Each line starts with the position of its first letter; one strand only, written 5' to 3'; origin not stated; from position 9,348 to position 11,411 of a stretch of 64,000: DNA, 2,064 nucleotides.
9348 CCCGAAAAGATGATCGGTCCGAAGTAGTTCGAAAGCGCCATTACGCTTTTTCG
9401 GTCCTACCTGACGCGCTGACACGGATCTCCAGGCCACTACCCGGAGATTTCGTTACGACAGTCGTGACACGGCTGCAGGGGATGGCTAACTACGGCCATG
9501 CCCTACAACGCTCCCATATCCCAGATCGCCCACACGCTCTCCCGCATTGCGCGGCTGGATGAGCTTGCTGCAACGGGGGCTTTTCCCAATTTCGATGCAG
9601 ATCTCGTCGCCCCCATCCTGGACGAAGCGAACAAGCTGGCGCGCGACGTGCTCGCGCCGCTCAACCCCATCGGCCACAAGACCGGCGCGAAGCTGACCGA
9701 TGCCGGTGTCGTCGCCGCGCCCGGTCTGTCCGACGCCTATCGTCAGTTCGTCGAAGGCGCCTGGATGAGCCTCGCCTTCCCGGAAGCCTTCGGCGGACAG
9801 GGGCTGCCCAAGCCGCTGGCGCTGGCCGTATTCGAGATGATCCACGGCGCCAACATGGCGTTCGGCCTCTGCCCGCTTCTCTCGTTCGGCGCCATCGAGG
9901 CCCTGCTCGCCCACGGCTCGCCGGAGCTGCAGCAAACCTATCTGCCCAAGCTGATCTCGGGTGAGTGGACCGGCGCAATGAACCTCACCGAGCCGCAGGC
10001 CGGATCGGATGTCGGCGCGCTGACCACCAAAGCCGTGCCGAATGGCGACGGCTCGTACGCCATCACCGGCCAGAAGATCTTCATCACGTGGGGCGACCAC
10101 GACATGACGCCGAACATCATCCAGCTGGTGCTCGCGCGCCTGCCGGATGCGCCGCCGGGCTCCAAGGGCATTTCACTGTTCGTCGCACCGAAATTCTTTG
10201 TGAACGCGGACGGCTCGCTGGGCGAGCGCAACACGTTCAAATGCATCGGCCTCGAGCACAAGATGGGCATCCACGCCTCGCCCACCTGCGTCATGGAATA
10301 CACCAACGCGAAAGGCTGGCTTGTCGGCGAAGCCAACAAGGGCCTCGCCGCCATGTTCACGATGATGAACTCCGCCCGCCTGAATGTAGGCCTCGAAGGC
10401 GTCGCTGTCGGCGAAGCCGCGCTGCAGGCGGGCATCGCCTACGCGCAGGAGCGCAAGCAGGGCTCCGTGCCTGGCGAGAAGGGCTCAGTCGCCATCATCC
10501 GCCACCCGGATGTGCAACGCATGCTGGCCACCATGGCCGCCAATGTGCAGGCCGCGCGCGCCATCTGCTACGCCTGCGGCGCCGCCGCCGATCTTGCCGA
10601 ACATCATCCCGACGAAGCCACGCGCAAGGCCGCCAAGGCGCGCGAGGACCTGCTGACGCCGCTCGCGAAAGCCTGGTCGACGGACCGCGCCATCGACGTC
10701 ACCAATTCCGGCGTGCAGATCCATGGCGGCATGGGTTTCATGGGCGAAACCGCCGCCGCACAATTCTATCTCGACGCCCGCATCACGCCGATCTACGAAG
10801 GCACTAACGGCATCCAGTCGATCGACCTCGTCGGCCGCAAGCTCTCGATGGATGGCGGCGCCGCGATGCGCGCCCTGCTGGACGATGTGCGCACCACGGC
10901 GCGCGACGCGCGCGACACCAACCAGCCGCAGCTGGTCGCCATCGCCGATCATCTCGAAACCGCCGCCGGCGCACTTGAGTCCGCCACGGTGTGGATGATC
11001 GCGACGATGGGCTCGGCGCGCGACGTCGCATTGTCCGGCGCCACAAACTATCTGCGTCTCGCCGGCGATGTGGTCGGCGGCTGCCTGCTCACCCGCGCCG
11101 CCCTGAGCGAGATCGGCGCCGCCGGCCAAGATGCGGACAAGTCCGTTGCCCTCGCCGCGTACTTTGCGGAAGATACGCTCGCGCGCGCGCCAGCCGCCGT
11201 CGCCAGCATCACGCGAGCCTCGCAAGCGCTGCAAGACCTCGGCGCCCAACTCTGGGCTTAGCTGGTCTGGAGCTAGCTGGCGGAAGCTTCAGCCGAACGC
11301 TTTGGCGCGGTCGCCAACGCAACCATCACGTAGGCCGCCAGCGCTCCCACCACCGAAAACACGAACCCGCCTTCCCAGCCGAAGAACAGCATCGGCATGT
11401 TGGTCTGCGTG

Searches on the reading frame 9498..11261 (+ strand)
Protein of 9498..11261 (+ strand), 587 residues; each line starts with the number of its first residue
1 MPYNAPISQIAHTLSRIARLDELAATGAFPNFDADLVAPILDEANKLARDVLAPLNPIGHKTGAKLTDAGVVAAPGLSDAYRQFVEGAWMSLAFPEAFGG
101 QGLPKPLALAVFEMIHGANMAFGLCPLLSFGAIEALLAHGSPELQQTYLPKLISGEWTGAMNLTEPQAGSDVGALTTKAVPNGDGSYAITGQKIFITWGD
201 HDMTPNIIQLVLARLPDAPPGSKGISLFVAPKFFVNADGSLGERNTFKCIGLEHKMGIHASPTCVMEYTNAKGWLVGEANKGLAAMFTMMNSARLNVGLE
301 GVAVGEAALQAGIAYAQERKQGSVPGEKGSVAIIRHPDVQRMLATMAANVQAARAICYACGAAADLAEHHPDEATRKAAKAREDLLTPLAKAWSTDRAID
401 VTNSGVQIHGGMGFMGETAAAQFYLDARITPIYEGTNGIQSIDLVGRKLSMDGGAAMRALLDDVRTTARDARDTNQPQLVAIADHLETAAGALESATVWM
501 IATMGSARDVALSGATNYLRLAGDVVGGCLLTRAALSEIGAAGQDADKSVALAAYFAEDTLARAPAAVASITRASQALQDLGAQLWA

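Call 33: search_protein_families(library=pfam, proteins=[window:9498-11261:+], max_evalue=0.00001)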
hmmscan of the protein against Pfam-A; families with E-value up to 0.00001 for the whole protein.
window:9498-11261:+ (587 aa): 5 families
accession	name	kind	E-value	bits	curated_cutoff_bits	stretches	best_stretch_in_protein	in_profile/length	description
PF00441.29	Acyl-CoA_dh_1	-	3.4e-25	89.4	22.4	1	280-442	1-143/150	Acyl-CoA dehydrogenase, C-terminal domain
PF12806.12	Acyl-CoA_dh_C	-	1.5e-16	61.1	30.3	1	461-580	2-122/124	Acetyl-CoA dehydrogenase C-terminal like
PF02770.24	Acyl-CoA_dh_M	-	7.4e-12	45.7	33.3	1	160-270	1-96/97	Acyl-CoA dehydrogenase, middle domain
PF02771.21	Acyl-CoA_dh_N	-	4.4e-11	43.6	22.9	1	79-156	35-113/113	Acyl-CoA dehydrogenase, N-terminal domain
PF22924.1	ACOX_C_alpha1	-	2.2e-09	37.8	27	1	289-439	3-159/169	Acyl-CoA oxidase, C-alpha1 domain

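Call 35: find_encoding_contigs(protein=window:9498-11261:+, flank=10000, max_places=4)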
Protein window:9498-11261:+ (587 aa): 2 contigs read that carry it; 2 places shown.
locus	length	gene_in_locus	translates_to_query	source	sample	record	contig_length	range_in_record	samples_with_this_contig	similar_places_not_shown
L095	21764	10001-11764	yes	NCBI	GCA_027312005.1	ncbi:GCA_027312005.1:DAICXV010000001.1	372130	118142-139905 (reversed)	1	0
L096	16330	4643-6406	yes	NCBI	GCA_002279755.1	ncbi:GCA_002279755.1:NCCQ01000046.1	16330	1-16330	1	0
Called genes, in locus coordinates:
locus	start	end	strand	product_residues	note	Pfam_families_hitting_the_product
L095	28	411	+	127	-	PF06170:DUF983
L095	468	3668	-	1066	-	PF00873:ACR_tran, PF03176:MMPL (faint)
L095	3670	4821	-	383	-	PF25917:BSH_RND (weak), PF25919:BSH_CusB (faint), PF25876:HH_MFP_RND (weak), PF25954:Beta-barrel_RND_2, PF25967:RND-MFP_C (weak), PF25975:CzcB_C (weak), PF25989:YknX_C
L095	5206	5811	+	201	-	PF00440:TetR_N, PF14246:TetR_C_7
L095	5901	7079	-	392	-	-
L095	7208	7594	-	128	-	PF05866:RusA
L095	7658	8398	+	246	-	PF13640:2OG-FeII_Oxy_3, PF13661:2OG-FeII_Oxy_4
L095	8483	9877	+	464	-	PF00206:Lyase_1, PF10415:FumaraseC_C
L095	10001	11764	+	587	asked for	PF02771:Acyl-CoA_dh_N, PF02770:Acyl-CoA_dh_M, PF00441:Acyl-CoA_dh_1, PF22924:ACOX_C_alpha1, PF12806:Acyl-CoA_dh_C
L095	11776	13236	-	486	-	PF00474:SSF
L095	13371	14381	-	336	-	PF00005:ABC_tran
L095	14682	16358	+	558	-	-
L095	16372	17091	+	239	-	PF02463:SMC_N (weak), PF00005:ABC_tran, PF13304:AAA_21 (faint)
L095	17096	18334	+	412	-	PF12704:MacB_PCD, PF02687:FtsX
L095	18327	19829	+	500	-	PF02321:OEP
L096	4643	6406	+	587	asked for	PF02771:Acyl-CoA_dh_N, PF02770:Acyl-CoA_dh_M, PF00441:Acyl-CoA_dh_1, PF22924:ACOX_C_alpha1, PF12806:Acyl-CoA_dh_C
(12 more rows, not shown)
